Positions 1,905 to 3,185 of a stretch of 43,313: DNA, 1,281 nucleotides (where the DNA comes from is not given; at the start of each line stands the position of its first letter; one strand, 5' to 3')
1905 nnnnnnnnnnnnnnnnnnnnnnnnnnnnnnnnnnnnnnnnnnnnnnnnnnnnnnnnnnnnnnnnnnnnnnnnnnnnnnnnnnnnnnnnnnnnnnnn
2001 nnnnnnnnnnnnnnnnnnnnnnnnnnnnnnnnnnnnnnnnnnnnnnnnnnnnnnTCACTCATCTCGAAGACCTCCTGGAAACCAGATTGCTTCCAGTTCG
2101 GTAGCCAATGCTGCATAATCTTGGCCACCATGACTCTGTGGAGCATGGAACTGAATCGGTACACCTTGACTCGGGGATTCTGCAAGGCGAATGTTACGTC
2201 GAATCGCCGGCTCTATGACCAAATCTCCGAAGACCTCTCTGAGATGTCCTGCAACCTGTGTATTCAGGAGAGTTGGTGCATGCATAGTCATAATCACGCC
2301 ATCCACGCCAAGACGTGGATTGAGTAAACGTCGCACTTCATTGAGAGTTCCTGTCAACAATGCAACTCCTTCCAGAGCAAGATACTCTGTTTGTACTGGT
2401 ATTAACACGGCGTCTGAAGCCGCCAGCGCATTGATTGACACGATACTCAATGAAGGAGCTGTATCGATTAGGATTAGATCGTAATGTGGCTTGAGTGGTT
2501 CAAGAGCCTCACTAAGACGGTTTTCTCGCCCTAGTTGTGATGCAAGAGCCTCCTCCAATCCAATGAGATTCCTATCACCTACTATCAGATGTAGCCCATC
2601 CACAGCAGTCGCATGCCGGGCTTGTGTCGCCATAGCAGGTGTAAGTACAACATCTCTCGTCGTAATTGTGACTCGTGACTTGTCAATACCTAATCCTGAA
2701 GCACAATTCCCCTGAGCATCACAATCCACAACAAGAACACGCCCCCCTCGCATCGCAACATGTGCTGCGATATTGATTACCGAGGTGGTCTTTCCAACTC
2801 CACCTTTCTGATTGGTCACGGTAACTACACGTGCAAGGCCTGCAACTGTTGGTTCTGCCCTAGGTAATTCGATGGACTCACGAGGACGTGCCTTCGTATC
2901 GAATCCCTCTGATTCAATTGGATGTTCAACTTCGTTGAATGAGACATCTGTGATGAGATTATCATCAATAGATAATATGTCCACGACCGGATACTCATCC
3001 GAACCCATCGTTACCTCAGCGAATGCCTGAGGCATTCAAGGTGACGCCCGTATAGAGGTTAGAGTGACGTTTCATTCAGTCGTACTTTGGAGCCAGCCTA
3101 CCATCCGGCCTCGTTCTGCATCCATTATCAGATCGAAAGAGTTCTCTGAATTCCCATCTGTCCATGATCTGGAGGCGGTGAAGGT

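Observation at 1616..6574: Candidate membrane-anchored DNA partition or tethering module: two membrane proteins, ParA, and a ParB-peptide adaptor in one minus-strand cluster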

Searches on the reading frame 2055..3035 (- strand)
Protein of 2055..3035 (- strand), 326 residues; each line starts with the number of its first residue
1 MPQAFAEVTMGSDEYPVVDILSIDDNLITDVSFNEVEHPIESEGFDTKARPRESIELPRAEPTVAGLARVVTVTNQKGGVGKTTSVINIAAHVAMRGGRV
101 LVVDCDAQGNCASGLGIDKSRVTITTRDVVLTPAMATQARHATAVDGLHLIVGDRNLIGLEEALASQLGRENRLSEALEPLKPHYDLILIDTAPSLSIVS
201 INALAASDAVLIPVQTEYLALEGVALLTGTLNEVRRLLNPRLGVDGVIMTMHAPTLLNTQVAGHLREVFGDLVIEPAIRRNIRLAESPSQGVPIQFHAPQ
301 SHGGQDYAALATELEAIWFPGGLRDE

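Call 3: search_protein_families(library=pfam, proteins=[window:2055-3035:-], max_evalue=1)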
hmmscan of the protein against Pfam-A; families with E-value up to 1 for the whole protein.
window:2055-3035:- (326 aa): 12 families
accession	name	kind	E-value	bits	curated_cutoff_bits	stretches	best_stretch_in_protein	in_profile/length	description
PF13614.12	AAA_31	-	8.3e-51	172.9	27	1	69-243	2-176/177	AAA domain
PF01656.29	CbiA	-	2.3e-20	73.2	25.4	1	71-294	1-125/125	CobQ/CobB/MinD/ParA nucleotide binding domain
PF09140.17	MipZ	-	1.1e-08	35.2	20.7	1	70-235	2-150/262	ATPase MipZ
PF10609.15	ParA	-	3.4e-07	30.4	27.1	1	68-135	3-69/246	NUBPL iron-transfer P-loop NTPase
PF00142.24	Fer4_NifH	-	2.3e-05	24.5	25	1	77-112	8-43/271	4Fe-4S iron sulfur cluster binding proteins, NifH/frxC family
PF06564.18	CBP_BcsQ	-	5.7e-05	23.2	21.3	1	70-238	3-167/234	Cellulose biosynthesis protein BcsQ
PF02374.21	ArsA_ATPase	-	8.8e-05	22.3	24.3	1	71-116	4-48/305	Anion-transporting ATPase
PF07015.17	VirC1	-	0.00014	21.7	24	1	70-107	3-40/231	VirC1 protein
PF13481.12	AAA_25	-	0.0017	18.4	27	1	56-106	18-81/195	AAA domain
PF03308.22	MeaB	-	0.004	16.6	23.1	1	53-123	18-88/273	Methylmalonyl Co-A mutase-associated GTPase MeaB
PF00448.28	SRP54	-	0.0077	16.3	22.7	0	79-108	11-40/196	SRP54-type protein, GTPase domain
PF02606.20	LpxK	-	0.3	10.6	27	1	69-103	36-71/328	Tetraacyldisaccharide-1-P 4'-kinase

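Call 4: search_protein_families(library=ncbifam, proteins=[window:2055-3035:-], max_evalue=1)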
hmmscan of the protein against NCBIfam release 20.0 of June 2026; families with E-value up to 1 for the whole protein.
window:2055-3035:- (326 aa): 37 families (the best 25 are shown)
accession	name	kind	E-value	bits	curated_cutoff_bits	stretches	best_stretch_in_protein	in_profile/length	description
NF041546.1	ParA_partition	equivalog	8.5e-27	94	180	2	70-114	1-45/203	ParA family partition ATPase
TIGR03453.1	partition_RepA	equivalog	2.7e-23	82.4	348.45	1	69-278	105-334/387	plasmid partitioning protein RepA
NF041283.1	PrgP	equivalog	2.2e-18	66.6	400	1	68-295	2-239/297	ParA superfamily DNA segregation protein PrgP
NF010443.0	PRK13869.1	subfamily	3.1e-18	65.8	446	1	48-275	102-348/405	plasmid-partitioning protein RepA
TIGR03371.1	cellulose_yhjQ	equivalog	1.3e-14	54.3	157.85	1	69-312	2-239/246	cellulose biosynthesis protein BcsQ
TIGR01969.1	minD_arch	subfamily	5.7e-14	51.9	201.75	1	69-316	1-232/251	cell division ATPase MinD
TIGR01968.1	minD_bact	equivalog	2.4e-13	50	212.9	1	68-314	1-236/261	septum site-determining protein MinD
NF010259.0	PRK13705.1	equivalog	1.2e-11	44.2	725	1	68-219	106-269/388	plasmid-partitioning protein SopA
TIGR01007.1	eps_fam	subfamily_domain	6.7e-11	42.1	108.05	1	68-205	17-148/204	polysaccharide biosynthesis tyrosine autokinase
NF047398.1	AAA_KGGVGR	domain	1.1e-09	38.9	90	1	69-106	3-40/190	KGGVGR-motif variant AAA ATPase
NF008568.0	PRK11519.1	equivalog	5e-09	34.9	1068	1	70-200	528-651/720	tyrosine-protein kinase Wzc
NF008669.0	PRK11670.1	equivalog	7.9e-09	34.9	348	1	60-195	99-226/369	iron-sulfur cluster carrier protein ApbC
NF009701.0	PRK13230.1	subfamily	4.5e-08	32.4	350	1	76-123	8-55/291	nitrogenase reductase-like protein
TIGR03018.1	pepcterm_TyrKin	hypoth_equivalog_domain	7.6e-08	31.9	230.65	1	68-223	35-188/207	XrtA-associated tyrosine autokinase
NF008079.0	PRK10818.1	equivalog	1.9e-06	27.4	508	1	67-138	1-72/270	septum site-determining protein MinD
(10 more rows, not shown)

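Call 33: search_solved_structures(query=window:2055-3035:-, max_evalue=1e-10, show_alignments=2)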
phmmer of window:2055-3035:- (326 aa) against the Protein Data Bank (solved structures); distinct sequences matched with E-value up to 1e-10: 15.
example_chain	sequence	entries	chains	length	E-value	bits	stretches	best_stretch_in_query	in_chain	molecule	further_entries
8ray_B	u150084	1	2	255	1.3e-54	189.2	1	66-314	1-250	ParA family protein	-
1wcv_1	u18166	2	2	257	3.6e-52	181.2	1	69-316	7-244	SEGREGATION PROTEIN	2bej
2bek_A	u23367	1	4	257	5.5e-51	177.3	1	69-316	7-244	SEGREGATION PROTEIN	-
6iub_A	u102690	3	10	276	1.6e-38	136.3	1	67-312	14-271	SpoOJ regulator (Soj)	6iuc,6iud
8jmj_A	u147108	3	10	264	2.6e-37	132.4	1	68-312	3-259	SpoOJ regulator (Soj)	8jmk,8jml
4pfs_A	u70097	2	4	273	1.3e-34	123.6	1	67-319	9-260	Cobyrinic Acid a,c-diamide synthase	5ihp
5if9_A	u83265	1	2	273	1.7e-34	123.2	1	67-319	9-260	Cobyrinic Acid a,c-diamide synthase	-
1g3q_A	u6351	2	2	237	7.2e-15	58.7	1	68-316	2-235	CELL DIVISION INHIBITOR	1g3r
1ion_A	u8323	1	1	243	1.8e-14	57.4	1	68-316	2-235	PROBABLE CELL DIVISION INHIBITOR MIND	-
2oze_A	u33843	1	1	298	1.6e-13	54.3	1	72-251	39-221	Orf delta'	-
6non_A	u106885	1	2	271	6.6e-12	49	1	70-237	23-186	Cobyrinic acid ac-diamide synthase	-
6noo_A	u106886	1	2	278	7.1e-12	48.9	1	70-237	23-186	Maintenance of carboxysome positioning A protein, MCDA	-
3k9g_A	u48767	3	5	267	8.7e-12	48.6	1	69-229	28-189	PF-32 protein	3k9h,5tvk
7dut_A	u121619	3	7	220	2.7e-11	47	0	172-234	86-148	SOJ protein (Soj)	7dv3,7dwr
6nop_B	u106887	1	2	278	9.2e-11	45.2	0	70-237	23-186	Cobyrinic acid ac-diamide synthase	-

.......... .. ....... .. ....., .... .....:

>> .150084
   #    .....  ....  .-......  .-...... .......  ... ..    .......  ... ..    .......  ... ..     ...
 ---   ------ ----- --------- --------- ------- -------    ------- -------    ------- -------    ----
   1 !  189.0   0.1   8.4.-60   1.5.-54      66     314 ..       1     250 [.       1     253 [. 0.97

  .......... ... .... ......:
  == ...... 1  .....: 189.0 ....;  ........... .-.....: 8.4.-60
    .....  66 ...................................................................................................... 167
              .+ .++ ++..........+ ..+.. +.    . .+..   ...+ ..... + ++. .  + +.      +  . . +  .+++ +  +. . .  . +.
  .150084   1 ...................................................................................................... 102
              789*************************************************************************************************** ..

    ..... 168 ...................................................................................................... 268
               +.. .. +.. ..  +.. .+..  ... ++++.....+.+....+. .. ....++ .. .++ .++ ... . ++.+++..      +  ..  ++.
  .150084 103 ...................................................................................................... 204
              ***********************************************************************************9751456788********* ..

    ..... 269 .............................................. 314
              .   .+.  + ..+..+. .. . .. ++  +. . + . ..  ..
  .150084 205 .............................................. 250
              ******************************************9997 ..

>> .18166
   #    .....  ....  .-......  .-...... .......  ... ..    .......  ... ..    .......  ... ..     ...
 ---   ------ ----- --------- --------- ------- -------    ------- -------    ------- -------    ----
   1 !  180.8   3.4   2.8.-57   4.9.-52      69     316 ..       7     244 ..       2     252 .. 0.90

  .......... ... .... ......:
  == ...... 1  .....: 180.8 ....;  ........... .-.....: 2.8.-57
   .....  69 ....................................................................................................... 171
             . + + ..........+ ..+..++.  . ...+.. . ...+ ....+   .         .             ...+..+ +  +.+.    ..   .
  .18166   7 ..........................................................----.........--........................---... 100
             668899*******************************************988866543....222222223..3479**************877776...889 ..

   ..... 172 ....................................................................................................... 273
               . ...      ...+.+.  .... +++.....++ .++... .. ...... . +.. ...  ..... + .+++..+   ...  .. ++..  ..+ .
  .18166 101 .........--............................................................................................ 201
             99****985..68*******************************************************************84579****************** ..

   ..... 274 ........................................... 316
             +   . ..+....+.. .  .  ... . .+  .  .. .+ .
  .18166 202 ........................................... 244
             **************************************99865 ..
